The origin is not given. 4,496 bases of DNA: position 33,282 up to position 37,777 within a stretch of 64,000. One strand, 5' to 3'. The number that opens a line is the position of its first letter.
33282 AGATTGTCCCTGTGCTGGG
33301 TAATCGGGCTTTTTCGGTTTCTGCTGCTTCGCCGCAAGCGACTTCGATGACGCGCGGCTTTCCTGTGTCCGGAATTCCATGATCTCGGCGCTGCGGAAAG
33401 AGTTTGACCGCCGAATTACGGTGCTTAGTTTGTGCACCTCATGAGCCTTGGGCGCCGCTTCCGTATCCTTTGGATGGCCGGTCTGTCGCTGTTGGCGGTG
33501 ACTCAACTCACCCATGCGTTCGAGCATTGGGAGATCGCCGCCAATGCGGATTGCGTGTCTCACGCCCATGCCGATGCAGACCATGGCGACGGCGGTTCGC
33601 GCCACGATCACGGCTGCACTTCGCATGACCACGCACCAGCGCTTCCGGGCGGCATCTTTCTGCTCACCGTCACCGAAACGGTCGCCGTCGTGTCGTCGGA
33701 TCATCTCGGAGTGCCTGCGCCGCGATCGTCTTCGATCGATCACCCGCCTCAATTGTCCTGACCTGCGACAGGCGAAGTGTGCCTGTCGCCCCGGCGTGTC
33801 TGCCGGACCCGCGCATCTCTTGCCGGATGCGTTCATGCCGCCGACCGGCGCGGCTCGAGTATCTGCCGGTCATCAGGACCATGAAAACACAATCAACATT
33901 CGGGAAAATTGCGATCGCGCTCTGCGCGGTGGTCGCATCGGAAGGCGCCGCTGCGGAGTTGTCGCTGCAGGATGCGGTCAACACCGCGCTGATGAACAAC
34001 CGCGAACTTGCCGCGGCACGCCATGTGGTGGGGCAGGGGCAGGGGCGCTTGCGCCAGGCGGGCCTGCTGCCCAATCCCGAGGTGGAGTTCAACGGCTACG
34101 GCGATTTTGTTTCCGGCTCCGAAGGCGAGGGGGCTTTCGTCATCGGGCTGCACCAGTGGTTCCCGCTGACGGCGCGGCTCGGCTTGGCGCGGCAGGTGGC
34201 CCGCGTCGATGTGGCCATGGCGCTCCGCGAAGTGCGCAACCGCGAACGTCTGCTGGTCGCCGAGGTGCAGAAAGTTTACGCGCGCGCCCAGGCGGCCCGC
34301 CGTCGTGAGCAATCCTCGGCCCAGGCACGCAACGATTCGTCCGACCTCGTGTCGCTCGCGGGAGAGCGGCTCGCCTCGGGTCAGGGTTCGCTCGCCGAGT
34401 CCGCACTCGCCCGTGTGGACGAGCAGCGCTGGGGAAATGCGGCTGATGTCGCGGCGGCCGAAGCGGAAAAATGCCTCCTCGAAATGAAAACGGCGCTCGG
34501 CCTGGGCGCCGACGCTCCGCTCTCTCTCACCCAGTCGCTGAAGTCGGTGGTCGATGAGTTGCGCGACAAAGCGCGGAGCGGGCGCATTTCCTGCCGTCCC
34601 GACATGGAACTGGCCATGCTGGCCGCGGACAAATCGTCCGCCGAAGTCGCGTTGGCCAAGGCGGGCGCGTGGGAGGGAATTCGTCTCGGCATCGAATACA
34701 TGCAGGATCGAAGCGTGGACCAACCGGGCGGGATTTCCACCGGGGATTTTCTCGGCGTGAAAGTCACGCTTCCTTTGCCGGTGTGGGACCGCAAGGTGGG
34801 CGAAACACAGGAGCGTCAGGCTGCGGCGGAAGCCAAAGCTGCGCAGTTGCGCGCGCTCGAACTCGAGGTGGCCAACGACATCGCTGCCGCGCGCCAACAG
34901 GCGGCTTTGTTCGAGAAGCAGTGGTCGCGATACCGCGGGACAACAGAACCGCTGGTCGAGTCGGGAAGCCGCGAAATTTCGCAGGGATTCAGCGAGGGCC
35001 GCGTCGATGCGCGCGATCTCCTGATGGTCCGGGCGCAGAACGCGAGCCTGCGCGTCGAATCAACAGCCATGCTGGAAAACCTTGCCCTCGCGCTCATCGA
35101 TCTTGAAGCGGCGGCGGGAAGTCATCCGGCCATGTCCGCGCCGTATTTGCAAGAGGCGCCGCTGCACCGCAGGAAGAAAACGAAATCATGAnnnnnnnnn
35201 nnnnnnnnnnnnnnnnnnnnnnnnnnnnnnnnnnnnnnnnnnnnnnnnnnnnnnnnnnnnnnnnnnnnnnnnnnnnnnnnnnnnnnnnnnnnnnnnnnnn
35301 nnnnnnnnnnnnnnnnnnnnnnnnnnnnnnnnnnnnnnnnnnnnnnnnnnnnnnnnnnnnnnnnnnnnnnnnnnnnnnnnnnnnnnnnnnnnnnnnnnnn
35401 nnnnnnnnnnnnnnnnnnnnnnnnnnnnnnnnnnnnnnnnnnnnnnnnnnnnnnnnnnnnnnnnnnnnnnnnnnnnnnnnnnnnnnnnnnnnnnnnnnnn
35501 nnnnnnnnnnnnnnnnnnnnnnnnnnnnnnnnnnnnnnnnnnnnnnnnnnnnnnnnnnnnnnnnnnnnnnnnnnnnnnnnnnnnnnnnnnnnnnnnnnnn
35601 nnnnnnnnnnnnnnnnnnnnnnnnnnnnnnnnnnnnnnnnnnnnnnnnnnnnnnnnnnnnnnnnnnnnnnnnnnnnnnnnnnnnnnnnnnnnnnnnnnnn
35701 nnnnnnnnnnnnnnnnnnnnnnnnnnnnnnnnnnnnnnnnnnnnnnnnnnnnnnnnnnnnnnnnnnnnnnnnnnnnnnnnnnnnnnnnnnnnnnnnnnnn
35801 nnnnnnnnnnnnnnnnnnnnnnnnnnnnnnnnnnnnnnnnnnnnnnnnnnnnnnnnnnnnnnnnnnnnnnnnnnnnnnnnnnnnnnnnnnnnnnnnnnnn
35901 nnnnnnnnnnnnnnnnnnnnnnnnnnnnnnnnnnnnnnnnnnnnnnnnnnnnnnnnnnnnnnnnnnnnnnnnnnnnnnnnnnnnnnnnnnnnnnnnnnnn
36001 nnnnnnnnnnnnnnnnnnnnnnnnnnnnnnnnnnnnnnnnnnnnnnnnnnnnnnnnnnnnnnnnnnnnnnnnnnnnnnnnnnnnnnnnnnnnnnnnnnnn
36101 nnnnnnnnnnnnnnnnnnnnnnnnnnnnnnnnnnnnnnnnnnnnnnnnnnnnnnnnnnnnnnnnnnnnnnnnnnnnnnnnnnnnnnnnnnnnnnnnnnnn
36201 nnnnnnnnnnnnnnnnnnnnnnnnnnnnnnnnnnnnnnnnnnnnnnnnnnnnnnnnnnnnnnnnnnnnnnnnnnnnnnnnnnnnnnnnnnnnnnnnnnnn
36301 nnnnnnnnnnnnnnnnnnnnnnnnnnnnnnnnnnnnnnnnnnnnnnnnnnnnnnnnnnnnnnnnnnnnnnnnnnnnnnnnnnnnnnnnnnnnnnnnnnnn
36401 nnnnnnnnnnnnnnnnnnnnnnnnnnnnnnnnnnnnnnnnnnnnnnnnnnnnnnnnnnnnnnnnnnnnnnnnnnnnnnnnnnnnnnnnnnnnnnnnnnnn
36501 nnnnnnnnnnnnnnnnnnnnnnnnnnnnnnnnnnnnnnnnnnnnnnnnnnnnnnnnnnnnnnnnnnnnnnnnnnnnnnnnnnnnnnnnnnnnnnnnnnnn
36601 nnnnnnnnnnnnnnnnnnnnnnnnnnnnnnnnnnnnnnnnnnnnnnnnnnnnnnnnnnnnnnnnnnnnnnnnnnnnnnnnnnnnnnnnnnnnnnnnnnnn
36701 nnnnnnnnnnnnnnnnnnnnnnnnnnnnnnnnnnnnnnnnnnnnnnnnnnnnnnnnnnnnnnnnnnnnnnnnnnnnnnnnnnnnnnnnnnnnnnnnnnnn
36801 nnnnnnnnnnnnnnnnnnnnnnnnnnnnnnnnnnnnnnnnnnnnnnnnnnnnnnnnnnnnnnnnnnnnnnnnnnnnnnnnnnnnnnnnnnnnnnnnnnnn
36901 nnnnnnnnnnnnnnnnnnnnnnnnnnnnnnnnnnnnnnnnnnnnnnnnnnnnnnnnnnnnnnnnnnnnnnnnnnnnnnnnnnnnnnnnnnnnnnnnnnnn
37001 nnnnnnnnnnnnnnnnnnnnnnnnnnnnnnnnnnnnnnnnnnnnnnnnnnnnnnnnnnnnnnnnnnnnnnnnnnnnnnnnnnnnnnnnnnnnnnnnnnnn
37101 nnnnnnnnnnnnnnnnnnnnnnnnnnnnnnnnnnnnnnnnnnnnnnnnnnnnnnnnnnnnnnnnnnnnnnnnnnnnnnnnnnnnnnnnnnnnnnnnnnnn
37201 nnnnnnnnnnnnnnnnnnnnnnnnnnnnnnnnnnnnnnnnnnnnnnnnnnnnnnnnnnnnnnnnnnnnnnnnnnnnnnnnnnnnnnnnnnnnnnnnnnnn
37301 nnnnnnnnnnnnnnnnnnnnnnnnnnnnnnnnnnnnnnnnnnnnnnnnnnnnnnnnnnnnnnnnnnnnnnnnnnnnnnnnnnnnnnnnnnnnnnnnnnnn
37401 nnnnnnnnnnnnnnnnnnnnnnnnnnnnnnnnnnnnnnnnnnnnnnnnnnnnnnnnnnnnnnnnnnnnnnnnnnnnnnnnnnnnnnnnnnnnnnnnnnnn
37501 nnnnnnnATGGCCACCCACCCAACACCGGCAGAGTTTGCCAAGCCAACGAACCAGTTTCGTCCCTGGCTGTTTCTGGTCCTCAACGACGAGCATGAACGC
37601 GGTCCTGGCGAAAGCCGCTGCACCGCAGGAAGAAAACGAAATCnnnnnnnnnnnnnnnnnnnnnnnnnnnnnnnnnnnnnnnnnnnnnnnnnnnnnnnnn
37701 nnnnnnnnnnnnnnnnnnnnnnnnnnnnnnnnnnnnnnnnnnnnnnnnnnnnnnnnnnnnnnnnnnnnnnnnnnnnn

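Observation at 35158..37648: Perfect 35-bp direct repeat of the czcC/czcB junction brackets a foreign glycosidase gene inside the metal-efflux operon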

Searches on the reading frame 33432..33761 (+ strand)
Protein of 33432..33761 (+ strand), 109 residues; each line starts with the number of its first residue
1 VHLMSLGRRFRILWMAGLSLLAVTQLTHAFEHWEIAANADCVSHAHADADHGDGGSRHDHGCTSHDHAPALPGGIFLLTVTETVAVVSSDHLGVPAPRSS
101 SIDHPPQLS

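Call 28: search_protein_families(library=ncbifam, proteins=[window:33432-33761:+], max_evalue=0.01)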
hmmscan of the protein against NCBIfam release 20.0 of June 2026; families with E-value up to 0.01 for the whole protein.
window:33432-33761:+ (109 aa): 0 families

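Call 33: search_protein_families(library=pfam, proteins=[window:33432-33761:+], max_evalue=0.00001)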
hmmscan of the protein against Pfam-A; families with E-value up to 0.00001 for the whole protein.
window:33432-33761:+ (109 aa): 0 families
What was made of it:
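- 33432..33761 (+): Small His-rich protein gene, first conserved gene of the efflux locus. The start is uncertain; an ATG lies at 33441. No Pfam or NCBIfam family matches (calls 28, 33).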

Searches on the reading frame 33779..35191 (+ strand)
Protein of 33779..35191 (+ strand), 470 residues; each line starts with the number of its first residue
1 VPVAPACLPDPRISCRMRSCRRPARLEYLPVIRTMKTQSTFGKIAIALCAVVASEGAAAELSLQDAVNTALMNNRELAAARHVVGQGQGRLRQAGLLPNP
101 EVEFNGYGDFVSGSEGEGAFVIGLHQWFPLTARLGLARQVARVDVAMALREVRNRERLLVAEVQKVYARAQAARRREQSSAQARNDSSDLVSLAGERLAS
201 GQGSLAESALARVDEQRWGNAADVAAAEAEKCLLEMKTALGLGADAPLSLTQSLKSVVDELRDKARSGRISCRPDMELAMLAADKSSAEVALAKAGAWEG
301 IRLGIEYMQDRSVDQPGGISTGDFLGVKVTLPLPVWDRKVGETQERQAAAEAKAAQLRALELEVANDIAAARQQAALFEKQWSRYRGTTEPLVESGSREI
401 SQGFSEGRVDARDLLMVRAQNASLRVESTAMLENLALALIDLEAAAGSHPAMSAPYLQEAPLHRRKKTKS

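Call 7: search_protein_families(library=pfam, proteins=[window:33779-35191:+])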
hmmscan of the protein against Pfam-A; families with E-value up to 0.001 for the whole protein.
window:33779-35191:+ (470 aa): 1 family
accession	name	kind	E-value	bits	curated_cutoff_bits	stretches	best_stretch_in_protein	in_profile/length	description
PF02321.23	OEP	-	4.6e-23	82.4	22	2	264-447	7-187/187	Outer membrane efflux protein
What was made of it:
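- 33827..35191 (+): czcC-like TolC-family outer-membrane factor. This is the NCBI start (MBU3664635.1); relatives start at the ATG at 33881. The stop TGA is at 35189-35191. PF02321 E 4.6e-23 (call 7).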

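Call 28: search_protein_families(library=ncbifam, proteins=[window:33827-35191:+], max_evalue=0.01)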
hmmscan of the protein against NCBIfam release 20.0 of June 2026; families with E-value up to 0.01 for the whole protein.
window:33827-35191:+ (454 aa): 1 family
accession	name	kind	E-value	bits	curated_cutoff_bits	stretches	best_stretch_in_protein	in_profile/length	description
NF045679.1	DiMtlExpIhpA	equivalog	6.7e-10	38.2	650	1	29-431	15-413/424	divalent metal ion exporter subunit IhpA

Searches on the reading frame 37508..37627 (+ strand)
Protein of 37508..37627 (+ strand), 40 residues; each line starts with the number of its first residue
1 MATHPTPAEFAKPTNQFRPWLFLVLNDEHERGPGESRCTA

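Call 46: find_homologous_proteins(query=window:37508-37627:+, max_evalue=10)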
Query seq(40 aa): no candidate shares three 5-residue words with the query. No homologue found.

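Call 48: search_protein_families(library=pfam, proteins=[window:37508-37612:+], max_evalue=1)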
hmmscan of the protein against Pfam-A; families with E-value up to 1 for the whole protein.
seq(35 aa): 0 families
